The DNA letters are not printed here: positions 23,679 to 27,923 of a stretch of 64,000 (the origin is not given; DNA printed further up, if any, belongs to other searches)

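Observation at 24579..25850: Perfectly identical tandem module duplication inside the giant adhesin gene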

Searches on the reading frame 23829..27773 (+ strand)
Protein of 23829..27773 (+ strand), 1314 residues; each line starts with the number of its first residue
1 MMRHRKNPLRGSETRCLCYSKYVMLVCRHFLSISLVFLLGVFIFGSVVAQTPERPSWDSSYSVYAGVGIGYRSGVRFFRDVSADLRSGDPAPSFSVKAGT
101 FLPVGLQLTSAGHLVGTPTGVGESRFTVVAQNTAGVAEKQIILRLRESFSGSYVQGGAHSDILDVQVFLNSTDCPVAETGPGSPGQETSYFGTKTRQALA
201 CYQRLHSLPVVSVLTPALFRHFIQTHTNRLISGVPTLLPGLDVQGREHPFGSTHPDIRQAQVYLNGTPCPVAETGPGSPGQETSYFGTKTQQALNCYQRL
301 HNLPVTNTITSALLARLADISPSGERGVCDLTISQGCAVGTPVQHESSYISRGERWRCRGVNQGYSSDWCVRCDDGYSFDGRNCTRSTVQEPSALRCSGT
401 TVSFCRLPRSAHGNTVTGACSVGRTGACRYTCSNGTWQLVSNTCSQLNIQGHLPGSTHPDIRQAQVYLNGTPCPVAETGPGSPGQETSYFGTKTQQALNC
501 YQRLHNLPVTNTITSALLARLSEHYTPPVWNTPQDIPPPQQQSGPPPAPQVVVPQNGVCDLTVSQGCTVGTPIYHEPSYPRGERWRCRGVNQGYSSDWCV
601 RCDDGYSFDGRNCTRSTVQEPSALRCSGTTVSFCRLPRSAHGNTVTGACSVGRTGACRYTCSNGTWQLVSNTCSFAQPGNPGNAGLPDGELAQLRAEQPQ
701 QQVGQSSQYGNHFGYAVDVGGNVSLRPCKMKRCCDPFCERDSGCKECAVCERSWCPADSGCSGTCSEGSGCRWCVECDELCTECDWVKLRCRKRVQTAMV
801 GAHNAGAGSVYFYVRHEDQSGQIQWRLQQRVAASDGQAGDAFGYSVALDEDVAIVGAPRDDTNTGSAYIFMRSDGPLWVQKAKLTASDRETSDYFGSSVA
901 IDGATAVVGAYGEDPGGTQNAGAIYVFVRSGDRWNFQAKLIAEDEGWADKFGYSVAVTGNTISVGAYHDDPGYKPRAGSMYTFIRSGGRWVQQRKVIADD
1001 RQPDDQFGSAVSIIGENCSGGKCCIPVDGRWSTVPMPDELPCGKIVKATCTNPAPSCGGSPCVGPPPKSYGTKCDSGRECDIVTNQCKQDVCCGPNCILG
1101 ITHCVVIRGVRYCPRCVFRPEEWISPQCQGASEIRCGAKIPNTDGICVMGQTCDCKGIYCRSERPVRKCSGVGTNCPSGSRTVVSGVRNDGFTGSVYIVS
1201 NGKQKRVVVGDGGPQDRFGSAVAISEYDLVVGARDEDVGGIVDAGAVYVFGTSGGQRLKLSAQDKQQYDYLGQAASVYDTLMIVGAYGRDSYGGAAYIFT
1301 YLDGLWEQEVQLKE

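Call 7: search_protein_families(library=pfam, proteins=[window:23829-27773:+], max_evalue=0.01)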
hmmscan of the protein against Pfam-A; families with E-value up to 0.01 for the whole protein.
window:23829-27773:+ (1314 aa): 3 families
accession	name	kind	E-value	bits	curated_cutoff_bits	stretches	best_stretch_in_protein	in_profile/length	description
PF14312.12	FG-GAP_2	-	1.9e-70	233.3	23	6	878-927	1-49/49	FG-GAP repeat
PF01471.23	PG_binding_1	-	1.8e-17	63.7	23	2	254-317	2-57/57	Putative peptidoglycan binding domain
PF05345.18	He_PIG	-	6.6e-05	23.7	24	1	93-140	38-89/96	Putative Ig domain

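Call 8: find_encoding_contigs(protein=window:23829-27773:+, flank=10000, max_places=10)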
Protein window:23829-27773:+ (1314 aa): no gene with exactly this product is on record in the collection.

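Call 11: find_homologous_proteins(query=window:23829-27773:+, max_evalue=0.00001)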
Query window:23829-27773:+ (1314 aa): 19 proteins with E <= 0.00001 among 8000 candidates.
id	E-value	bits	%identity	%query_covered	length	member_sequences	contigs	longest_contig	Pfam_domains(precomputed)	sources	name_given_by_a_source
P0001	0.0e+0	2091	71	98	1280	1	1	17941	PF14312.13,PF01471.24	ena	-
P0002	0.0e+0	2083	70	99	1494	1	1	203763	PF14312.13,PF01471.24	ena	-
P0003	0.0e+0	2065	71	97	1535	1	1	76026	PF14312.13,PF01471.24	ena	-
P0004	0.0e+0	2028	63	82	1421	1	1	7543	PF14312.13,PF01471.24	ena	-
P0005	2.2e-197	677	72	17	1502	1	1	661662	PF01471.24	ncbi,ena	-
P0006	2.5e-137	478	39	32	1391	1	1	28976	PF01471.24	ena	-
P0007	3.3e-130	454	38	37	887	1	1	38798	PF01471.24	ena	-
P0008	1.4e-76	276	37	13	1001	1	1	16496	PF01471.24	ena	-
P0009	4.6e-48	182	40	16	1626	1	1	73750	PF14312.13,PF05345.19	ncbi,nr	ncbi:MAG: putative Ig domain-containing protein [Acidobacteria bacterium]|nr:putative Ig domain-cont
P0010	2.7e-43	166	28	32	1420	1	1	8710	PF14312.13,PF24251.2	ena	-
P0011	1.5e-27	114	44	5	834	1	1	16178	PF14312.13,PF01471.24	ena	-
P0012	9.6e-20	88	31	17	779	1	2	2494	PF14312.13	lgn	-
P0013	4.1e-17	79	38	10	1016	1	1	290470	PF07581.18,PF01471.24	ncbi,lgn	-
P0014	4.0e-14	69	37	11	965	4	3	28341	PF17957.8,PF13750.13,PF01471.24,PF19077.7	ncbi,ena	ncbi:MAG TPA: Ig-like domain-containing protein [Candidatus Paceibacterota bacterium]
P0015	2.6e-12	63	60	4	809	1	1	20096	PF01471.24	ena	-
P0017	3.1e-11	60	36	13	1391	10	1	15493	PF13204.14,PF01471.24,PF00144.30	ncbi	-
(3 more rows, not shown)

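Call 14: find_encoding_contigs(protein=P0001, flank=10000, max_places=3)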
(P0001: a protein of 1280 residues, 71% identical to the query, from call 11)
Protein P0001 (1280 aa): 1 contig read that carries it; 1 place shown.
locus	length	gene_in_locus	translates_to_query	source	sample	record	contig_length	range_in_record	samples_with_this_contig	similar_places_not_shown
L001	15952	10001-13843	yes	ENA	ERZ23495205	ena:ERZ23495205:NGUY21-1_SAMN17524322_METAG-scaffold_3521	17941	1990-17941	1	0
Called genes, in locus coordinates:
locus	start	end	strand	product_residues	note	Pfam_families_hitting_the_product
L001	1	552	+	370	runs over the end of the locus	PF00268:Ribonuc_red_sm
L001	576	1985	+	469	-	-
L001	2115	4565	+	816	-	PF03477:ATP-cone (weak), PF00317:Ribonuc_red_lgN, PF02867:Ribonuc_red_lgC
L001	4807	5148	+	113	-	-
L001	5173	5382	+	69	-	-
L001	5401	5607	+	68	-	-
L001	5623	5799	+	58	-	-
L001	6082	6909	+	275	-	-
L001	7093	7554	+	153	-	-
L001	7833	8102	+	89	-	-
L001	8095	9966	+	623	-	PF00580:UvrD-helicase, PF01443:Viral_helicase1 (faint), PF13086:AAA_11 (weak), PF13245:AAA_19, PF13604:AAA_30 (weak), PF13361:UvrD_C, PF13538:UvrD_C_2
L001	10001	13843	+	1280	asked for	PF01471:PG_binding_1 (faint), PF14312:FG-GAP_2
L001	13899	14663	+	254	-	PF00398:RrnaAD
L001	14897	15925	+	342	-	-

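Call 15: find_encoding_contigs(protein=P0002, flank=10000, max_places=3)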
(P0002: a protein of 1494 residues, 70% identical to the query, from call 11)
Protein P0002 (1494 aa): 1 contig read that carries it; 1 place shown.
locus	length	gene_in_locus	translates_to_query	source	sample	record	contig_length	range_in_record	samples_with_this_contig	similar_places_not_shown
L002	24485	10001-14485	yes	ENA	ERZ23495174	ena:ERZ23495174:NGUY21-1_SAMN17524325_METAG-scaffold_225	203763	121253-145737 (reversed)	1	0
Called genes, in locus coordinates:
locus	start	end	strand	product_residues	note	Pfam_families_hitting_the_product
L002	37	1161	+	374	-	PF00268:Ribonuc_red_sm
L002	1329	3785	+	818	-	PF03477:ATP-cone (weak), PF00317:Ribonuc_red_lgN, PF02867:Ribonuc_red_lgC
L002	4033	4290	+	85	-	-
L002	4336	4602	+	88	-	-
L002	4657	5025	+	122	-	-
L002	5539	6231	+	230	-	-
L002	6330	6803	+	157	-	-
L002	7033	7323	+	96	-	-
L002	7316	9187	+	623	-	PF00580:UvrD-helicase, PF13086:AAA_11 (weak), PF13245:AAA_19, PF13604:AAA_30 (faint), PF13361:UvrD_C, PF13538:UvrD_C_2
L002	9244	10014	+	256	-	PF00398:RrnaAD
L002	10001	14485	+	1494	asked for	PF01471:PG_binding_1 (faint), PF14312:FG-GAP_2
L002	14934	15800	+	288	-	-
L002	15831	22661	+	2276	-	-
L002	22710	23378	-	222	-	-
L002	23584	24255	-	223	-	-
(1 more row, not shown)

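Call 16: find_encoding_contigs(protein=P0003, flank=10000, max_places=3)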
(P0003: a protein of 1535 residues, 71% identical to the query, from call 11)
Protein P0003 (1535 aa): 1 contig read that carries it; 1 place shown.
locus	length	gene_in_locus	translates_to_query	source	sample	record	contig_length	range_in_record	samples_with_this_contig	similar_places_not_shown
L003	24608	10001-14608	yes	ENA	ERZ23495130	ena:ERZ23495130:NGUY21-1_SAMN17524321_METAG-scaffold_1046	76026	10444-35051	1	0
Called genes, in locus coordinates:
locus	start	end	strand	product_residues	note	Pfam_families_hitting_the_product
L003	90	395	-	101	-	-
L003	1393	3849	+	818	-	PF03477:ATP-cone (weak), PF00317:Ribonuc_red_lgN, PF02867:Ribonuc_red_lgC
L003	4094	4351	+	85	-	-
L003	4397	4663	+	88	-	-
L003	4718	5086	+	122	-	-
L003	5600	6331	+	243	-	-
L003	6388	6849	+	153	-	-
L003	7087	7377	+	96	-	-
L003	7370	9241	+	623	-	PF00580:UvrD-helicase, PF13086:AAA_11 (weak), PF13245:AAA_19, PF13604:AAA_30 (faint), PF13361:UvrD_C, PF13538:UvrD_C_2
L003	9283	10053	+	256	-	PF00398:RrnaAD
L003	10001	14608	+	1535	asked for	PF01471:PG_binding_1 (weak), PF14312:FG-GAP_2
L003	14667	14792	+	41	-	-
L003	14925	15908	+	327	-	-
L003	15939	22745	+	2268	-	-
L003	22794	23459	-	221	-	-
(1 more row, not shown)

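Call 17: find_encoding_contigs(protein=P0004, flank=10000, max_places=3)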
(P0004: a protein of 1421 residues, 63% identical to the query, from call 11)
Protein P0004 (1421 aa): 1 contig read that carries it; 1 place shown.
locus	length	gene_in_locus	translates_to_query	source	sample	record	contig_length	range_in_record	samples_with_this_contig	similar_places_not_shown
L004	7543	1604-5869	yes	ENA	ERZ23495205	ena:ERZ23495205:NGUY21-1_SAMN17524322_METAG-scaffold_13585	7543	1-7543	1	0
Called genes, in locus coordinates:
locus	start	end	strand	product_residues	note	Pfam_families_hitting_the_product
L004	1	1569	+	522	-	?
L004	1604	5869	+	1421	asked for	PF01471:PG_binding_1 (faint), PF14312:FG-GAP_2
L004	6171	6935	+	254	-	PF00398:RrnaAD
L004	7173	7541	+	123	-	?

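Call 21: find_related_loci(query=window:23829-27773:+, collection=genome_contigs, flank=10000)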
Query window:23829-27773:+ (1314 aa) in genome_contigs; peptide patterns used: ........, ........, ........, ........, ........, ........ (x = any residue, [..] = any of these).
16 stretches matched a pattern, but none encodes a relative of the query by tblastn (E <= 1e-3).
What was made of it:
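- Tried and rejected: The first genome_contigs scan found nothing (call 21).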

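Call 26: list_cluster_members(proteins=[P0005, P0013, P0017])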
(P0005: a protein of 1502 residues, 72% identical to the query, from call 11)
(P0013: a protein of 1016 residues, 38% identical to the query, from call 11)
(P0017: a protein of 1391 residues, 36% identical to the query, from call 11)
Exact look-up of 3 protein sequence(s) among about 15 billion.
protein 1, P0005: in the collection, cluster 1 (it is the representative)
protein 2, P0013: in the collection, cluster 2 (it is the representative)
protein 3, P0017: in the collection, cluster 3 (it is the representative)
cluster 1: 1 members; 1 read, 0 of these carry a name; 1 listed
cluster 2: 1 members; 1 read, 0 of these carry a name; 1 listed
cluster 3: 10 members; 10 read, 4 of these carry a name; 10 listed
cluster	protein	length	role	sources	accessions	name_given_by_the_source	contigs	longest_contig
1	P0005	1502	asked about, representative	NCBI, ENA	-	-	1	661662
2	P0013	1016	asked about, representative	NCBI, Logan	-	-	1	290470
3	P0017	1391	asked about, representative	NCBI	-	-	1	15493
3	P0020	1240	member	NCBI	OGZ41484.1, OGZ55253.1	MAG: hypothetical protein A3F85_00005, partial [Candidatus Ryanbacteria bacterium ...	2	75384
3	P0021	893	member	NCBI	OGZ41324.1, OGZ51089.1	MAG: hypothetical protein A2W41_01205, partial [Candidatus Ryanbacteria bacterium ...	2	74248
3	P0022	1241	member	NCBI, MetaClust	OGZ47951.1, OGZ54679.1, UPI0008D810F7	MAG: hypothetical protein A3C80_03265, partial [Candidatus Ryanbacteria bacterium ... | status=active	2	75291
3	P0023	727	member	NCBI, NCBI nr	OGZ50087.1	MAG: hypothetical protein A3E55_01130 [Candidatus Ryanbacteria bacterium ...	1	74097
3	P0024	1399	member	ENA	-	-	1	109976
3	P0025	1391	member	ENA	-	-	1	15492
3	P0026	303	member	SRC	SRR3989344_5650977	-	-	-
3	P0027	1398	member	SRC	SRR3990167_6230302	-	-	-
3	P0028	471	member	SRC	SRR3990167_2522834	-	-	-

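Call 28: find_encoding_contigs(protein=window:23898-27773:+, flank=10000, max_places=10)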
Protein window:23898-27773:+ (1291 aa): no gene with exactly this product is on record in the collection.

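Call 29: find_encoding_contigs(protein=P0005, flank=10000, max_places=3)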
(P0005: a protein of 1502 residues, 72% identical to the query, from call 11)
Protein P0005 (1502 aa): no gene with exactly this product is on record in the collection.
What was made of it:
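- Tried and rejected: P0005 DNA was not retrievable (call 29).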

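Call 32: find_related_loci(query=A1, collection=genome_contigs, flank=10000)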
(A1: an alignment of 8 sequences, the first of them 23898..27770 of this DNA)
Query A1 (1291 aa) in genome_contigs; peptide patterns used: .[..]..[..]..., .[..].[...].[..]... (x = any residue, [..] = any of these).
66 stretches matched a pattern; 1 encode a relative of the query (tblastn E <= 1e-3); 1 distinct loci.
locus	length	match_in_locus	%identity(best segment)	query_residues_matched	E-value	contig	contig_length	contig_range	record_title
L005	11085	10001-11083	50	1-502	2e-44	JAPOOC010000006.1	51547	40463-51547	MAG: Candidatus Kaiserbacteria bacterium isolate APA_bin_25 c_000000246841, whole genome shotgun sequence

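Call 33: find_related_loci(query=A1, collection=metagenome_contigs, flank=6000)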
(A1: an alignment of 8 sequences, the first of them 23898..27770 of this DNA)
Query A1 (1291 aa) in metagenome_contigs; peptide patterns used: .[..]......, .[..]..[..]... (x = any residue, [..] = any of these).
113 stretches matched a pattern; 3 encode a relative of the query (tblastn E <= 1e-3); 3 distinct loci.
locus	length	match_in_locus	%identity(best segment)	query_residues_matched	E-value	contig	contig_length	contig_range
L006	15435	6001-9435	50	1-1289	0e+0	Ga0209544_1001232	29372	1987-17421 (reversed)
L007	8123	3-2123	54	318-1289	0e+0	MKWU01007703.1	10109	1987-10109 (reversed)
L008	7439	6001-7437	46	1-587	5e-70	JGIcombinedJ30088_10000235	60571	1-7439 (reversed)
